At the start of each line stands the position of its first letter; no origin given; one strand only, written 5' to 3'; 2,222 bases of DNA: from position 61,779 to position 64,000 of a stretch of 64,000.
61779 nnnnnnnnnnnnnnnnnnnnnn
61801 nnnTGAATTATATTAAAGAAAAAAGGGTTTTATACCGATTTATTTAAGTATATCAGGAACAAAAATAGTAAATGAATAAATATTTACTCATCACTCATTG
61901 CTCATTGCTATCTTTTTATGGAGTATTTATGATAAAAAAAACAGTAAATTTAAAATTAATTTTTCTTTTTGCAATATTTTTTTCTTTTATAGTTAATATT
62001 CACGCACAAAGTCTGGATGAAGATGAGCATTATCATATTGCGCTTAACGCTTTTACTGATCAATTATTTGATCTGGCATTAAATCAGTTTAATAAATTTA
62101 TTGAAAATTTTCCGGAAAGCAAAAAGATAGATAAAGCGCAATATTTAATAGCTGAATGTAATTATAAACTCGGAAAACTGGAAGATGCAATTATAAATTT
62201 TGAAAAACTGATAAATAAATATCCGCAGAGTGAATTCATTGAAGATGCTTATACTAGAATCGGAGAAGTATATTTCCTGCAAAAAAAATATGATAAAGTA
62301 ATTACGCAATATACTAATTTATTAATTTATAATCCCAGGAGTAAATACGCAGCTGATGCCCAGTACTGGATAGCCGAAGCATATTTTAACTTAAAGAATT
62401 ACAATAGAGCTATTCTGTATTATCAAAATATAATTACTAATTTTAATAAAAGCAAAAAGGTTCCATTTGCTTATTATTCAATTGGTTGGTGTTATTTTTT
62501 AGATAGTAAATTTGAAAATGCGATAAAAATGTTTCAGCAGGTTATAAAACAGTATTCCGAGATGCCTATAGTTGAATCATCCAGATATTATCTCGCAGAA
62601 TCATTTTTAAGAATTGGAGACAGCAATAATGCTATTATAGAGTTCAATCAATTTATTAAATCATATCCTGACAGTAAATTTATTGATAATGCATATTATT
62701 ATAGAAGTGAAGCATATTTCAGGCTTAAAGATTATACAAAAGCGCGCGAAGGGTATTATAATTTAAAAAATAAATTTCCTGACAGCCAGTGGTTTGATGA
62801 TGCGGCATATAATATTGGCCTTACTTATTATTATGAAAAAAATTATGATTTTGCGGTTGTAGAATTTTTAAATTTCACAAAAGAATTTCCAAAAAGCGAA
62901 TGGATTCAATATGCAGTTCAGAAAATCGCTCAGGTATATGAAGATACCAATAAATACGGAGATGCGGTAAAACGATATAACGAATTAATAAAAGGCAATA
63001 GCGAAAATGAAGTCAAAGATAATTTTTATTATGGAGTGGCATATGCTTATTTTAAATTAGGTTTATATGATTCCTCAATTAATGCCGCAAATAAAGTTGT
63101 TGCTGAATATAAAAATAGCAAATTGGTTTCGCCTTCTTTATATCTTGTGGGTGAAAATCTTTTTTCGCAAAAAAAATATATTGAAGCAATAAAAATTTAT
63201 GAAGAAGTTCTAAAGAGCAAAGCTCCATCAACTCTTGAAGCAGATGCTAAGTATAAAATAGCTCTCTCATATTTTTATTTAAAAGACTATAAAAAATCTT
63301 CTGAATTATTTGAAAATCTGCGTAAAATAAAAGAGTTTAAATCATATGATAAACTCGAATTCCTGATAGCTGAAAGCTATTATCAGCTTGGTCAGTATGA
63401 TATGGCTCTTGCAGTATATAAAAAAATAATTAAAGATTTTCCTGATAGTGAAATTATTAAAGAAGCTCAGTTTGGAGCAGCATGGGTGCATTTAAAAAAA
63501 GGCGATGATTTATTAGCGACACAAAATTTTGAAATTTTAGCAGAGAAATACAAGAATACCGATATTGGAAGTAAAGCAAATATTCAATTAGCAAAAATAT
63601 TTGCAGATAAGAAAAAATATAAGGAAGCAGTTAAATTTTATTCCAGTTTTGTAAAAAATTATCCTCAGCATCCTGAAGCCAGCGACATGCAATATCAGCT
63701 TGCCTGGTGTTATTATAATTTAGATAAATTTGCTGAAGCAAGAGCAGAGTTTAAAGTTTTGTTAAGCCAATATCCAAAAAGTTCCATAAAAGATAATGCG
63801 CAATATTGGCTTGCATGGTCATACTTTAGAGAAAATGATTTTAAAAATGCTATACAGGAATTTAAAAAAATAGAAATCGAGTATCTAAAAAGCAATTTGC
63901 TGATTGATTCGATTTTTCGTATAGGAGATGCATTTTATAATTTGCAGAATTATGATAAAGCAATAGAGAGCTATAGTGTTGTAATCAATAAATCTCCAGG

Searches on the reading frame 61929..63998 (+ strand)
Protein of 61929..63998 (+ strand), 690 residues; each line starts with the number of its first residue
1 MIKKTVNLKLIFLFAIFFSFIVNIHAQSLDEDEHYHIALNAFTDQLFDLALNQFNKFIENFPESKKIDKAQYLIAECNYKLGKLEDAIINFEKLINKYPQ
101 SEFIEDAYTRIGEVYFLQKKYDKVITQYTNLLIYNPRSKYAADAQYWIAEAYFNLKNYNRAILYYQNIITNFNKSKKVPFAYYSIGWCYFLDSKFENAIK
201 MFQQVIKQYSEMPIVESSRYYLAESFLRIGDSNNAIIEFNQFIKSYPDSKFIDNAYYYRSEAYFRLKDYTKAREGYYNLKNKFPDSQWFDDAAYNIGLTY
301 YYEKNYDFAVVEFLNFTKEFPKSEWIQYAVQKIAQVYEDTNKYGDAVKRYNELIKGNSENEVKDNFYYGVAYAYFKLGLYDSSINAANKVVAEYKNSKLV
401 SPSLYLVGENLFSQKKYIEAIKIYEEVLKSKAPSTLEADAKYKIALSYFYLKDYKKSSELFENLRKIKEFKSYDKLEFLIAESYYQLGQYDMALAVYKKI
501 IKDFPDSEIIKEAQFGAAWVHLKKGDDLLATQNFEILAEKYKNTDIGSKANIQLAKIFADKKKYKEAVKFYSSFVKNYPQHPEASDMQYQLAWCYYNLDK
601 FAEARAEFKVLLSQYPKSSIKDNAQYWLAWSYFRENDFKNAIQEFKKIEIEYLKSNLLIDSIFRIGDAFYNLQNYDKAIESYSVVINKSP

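Call 62: search_protein_families(library=pfam, proteins=[window:61929-63998:+], max_evalue=0.00001)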
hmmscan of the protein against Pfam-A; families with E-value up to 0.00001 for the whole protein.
window:61929-63998:+ (690 aa): 18 families
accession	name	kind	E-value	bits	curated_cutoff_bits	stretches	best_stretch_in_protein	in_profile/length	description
PF13174.12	TPR_6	-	2.1e-83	269.8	26.3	3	70-101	2-33/33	Tetratricopeptide repeat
PF07719.23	TPR_2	-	3.3e-57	186.3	27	0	478-506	5-33/34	Tetratricopeptide repeat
PF13432.12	TPR_16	-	8.5e-49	164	32.7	0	554-618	3-64/65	Tetratricopeptide repeat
PF13428.12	TPR_14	-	8e-39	128.5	23.5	0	479-510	6-37/44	Tetratricopeptide repeat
PF13424.12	TPR_12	-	4.4e-38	129.8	30.1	0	141-209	2-75/77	Tetratricopeptide repeat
PF00515.34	TPR_1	-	7.1e-38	127.4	27.8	0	180-208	2-30/34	Tetratricopeptide repeat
PF12895.13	ANAPC3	-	2.6e-35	121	27.2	1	339-426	1-81/82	Anaphase-promoting complex, cyclosome, subunit 3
PF13525.12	YfiO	-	5.1e-34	118.3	25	2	31-105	5-79/203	Outer membrane lipoprotein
PF13181.12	TPR_8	-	2.6e-32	108.6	25.7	0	142-167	1-26/34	Tetratricopeptide repeat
PF14559.12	TPR_19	-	2.9e-29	101.6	25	0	561-618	4-58/68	Tetratricopeptide repeat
PF09976.15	TPR_21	-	3.4e-16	60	25.5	0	489-569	54-134/193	Tetratricopeptide repeat-like domain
PF13176.12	TPR_7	-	3.6e-11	42.7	27.9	0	479-499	4-24/36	Tetratricopeptide repeat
PF24575.1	TPR_Slam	-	2e-09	38.3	35.2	0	536-608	33-104/104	Surface lipoprotein assembly modifier, N-terminal TPR repeats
PF13414.12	TPR_11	-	3.3e-09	36.7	26.8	0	483-506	3-26/42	TPR repeat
PF25068.1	ARM_TT21_4th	-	3.8e-07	30.9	30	0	563-623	14-73/153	Tetratricopeptide repeat protein 21 forth ARM domain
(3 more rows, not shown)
